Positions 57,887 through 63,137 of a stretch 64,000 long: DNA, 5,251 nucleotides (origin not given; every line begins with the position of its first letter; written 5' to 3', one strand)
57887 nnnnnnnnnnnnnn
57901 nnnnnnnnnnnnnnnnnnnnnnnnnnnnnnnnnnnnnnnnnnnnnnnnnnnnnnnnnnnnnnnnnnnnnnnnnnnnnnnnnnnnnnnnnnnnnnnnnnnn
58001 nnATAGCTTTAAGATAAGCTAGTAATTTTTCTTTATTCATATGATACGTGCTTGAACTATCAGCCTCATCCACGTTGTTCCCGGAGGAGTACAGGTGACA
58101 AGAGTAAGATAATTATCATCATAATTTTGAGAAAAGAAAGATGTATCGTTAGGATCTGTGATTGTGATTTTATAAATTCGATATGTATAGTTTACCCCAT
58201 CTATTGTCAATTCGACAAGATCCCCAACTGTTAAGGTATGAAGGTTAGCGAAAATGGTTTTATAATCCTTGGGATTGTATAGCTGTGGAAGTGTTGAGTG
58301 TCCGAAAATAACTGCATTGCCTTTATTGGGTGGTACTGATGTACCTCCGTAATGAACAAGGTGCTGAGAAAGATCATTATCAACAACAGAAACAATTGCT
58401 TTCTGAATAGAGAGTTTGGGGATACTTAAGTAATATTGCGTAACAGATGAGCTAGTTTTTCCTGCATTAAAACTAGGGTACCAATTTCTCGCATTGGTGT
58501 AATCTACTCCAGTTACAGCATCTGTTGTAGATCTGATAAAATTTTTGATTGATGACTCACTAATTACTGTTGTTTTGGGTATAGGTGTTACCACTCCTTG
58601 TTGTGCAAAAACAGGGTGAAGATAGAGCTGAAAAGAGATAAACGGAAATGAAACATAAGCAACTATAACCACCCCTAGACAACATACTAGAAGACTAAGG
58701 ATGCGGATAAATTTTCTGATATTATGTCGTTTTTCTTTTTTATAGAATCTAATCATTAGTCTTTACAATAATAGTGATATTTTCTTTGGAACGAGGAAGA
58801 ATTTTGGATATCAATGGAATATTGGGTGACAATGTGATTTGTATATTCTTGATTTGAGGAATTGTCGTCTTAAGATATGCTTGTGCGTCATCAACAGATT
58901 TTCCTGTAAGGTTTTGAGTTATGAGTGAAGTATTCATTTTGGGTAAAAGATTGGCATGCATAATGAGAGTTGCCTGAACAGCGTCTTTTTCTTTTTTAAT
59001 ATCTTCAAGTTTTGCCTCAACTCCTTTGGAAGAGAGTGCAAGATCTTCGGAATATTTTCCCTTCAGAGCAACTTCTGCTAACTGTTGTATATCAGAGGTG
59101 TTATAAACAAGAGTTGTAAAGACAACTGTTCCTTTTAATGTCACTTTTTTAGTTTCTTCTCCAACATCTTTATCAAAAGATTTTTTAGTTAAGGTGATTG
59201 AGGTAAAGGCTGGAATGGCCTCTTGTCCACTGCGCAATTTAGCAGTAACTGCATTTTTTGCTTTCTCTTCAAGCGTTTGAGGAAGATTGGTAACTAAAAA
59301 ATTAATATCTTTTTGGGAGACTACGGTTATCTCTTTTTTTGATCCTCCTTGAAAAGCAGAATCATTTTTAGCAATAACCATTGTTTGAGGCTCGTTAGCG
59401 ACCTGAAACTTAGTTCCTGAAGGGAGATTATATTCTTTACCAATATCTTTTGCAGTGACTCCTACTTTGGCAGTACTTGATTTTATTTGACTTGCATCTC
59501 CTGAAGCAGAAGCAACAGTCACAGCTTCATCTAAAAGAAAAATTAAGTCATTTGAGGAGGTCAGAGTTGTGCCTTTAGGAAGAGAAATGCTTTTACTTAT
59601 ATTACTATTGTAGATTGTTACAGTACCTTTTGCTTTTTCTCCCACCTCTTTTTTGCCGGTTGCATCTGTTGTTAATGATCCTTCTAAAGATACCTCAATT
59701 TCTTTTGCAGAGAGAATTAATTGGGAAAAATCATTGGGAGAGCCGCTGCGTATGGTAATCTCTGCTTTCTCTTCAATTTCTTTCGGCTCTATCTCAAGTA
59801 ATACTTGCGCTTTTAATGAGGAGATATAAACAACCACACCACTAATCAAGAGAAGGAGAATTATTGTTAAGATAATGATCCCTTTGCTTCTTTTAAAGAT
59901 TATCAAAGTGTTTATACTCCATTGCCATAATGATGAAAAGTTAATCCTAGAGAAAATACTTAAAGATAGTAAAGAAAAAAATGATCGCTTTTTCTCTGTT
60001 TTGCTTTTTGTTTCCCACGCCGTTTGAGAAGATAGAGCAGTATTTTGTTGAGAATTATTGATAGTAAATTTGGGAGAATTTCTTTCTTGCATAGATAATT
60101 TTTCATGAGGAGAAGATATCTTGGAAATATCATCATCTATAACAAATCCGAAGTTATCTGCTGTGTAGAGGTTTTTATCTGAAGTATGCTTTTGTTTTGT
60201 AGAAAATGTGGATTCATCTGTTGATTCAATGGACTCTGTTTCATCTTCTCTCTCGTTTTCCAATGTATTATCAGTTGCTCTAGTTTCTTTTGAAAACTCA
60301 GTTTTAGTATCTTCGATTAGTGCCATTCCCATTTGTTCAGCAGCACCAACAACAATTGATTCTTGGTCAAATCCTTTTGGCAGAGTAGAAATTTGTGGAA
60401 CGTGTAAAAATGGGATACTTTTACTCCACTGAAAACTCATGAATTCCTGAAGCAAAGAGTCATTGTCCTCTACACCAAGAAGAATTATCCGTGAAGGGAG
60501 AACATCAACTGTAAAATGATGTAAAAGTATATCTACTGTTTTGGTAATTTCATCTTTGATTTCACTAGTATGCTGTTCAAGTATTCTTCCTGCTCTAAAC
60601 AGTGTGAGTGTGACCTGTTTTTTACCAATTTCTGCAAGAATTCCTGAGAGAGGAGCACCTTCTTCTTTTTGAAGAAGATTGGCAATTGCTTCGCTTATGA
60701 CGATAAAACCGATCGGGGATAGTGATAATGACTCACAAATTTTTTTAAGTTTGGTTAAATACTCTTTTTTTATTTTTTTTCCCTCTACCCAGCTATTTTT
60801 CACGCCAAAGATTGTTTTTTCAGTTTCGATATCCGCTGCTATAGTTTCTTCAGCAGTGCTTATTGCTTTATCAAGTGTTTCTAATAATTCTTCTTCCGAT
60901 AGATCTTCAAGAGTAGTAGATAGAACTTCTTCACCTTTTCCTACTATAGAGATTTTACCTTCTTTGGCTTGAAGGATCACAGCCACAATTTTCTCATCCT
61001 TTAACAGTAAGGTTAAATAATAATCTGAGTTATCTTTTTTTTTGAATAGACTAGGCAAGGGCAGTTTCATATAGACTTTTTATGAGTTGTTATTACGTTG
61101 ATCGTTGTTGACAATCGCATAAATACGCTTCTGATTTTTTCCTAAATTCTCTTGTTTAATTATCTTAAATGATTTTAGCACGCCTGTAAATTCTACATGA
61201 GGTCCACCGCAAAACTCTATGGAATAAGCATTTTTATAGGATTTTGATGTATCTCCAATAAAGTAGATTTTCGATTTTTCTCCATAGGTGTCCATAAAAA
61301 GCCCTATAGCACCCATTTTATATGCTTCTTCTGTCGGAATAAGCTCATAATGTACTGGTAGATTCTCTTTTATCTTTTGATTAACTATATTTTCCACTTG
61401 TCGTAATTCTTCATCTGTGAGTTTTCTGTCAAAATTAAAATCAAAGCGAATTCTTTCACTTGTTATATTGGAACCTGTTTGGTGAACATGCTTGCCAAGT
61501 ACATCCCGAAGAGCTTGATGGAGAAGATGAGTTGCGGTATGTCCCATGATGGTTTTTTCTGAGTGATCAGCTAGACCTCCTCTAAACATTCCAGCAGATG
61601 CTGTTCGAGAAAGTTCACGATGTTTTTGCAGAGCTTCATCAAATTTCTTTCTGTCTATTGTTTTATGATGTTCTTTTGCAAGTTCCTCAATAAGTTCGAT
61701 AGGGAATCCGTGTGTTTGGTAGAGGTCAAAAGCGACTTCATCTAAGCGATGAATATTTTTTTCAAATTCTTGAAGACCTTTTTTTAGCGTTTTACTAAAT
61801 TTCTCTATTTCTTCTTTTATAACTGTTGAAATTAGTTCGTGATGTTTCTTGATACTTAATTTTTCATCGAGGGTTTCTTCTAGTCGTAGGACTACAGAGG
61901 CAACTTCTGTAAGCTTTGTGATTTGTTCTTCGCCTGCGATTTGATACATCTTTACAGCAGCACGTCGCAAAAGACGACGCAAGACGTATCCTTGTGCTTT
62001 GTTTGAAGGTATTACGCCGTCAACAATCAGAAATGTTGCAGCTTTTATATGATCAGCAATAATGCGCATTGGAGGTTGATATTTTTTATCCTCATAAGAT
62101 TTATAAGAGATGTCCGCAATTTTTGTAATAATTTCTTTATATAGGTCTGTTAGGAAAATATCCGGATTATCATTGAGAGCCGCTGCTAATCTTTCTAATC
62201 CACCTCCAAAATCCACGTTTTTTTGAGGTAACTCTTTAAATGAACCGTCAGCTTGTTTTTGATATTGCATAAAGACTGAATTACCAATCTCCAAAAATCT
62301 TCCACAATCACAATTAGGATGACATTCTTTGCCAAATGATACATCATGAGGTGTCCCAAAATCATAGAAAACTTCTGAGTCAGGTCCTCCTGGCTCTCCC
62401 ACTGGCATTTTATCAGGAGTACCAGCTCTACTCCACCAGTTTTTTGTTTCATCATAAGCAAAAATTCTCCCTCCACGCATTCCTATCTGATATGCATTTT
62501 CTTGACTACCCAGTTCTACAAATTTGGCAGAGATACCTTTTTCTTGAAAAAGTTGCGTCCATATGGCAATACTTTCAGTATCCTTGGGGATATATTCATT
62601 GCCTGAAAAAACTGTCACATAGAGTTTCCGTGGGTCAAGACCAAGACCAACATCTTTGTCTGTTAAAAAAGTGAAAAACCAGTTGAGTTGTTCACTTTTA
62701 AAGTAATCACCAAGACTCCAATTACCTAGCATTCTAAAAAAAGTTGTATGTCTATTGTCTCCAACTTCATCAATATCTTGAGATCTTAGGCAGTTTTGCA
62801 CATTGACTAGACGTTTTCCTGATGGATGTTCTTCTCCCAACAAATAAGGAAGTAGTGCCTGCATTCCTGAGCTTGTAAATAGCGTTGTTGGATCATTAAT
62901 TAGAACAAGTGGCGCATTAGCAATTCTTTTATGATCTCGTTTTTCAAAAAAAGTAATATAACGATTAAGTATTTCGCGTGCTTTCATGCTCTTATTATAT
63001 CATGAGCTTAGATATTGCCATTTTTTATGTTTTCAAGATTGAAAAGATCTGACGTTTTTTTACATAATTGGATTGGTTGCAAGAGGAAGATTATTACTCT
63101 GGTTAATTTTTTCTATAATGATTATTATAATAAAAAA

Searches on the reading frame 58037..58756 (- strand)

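Call 36: search_protein_families(library=pfam, proteins=[window:58037-58756:-], max_evalue=0.001)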
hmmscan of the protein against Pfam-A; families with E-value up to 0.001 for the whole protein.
window:58037-58756:- (239 aa): 1 family
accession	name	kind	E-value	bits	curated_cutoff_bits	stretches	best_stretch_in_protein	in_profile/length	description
PF04203.18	Sortase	-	4.1e-24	85.2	26.6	1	110-237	1-123/125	Sortase domain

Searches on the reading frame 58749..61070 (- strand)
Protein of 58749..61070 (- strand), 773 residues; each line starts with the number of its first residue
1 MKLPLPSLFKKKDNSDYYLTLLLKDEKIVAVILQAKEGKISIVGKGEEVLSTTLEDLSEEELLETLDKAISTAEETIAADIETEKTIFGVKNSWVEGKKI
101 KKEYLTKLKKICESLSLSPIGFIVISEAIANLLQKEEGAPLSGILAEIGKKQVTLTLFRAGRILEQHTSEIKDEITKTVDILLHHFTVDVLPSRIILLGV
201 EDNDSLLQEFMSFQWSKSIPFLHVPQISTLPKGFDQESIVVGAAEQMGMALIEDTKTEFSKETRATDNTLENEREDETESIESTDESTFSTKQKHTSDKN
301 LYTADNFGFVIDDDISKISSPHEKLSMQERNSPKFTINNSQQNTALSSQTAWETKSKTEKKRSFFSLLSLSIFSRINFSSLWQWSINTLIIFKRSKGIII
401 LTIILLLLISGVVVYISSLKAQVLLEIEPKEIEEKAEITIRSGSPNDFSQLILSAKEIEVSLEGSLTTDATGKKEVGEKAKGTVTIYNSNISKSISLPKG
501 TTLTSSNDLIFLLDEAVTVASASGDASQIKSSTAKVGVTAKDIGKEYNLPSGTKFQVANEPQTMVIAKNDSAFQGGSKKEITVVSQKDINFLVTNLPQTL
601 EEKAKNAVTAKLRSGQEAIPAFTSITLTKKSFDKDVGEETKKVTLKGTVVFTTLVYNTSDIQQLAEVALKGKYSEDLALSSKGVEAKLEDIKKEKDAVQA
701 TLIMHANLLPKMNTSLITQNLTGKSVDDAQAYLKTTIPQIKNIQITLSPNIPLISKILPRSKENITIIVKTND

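Call 36: search_protein_families(library=pfam, proteins=[window:58749-61070:-], max_evalue=0.001)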
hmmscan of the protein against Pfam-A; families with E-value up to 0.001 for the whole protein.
window:58749-61070:- (773 aa): 2 families
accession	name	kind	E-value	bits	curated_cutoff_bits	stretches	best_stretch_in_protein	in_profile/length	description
PF04865.19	Baseplate_J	-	6.6e-07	29.3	21.1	1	476-580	19-113/255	Baseplate J-like protein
PF21110.3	GlxA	-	4.7e-05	24.4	27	1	479-555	1-85/105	GlxA beta barrel domain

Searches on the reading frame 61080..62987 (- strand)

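Call 36: search_protein_families(library=pfam, proteins=[window:61080-62987:-], max_evalue=0.001)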
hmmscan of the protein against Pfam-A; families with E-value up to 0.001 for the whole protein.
window:61080-62987:- (635 aa): 2 families
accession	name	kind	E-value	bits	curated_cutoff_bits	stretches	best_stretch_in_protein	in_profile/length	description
PF01411.24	tRNA-synt_2c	-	2.7e-110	370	30.3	1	5-466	1-434/552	tRNA synthetases class II (A)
PF07973.19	tRNA_SAD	-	7.6e-12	45.5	24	1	574-623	3-44/44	Threonyl and Alanyl tRNA synthetase second additional domain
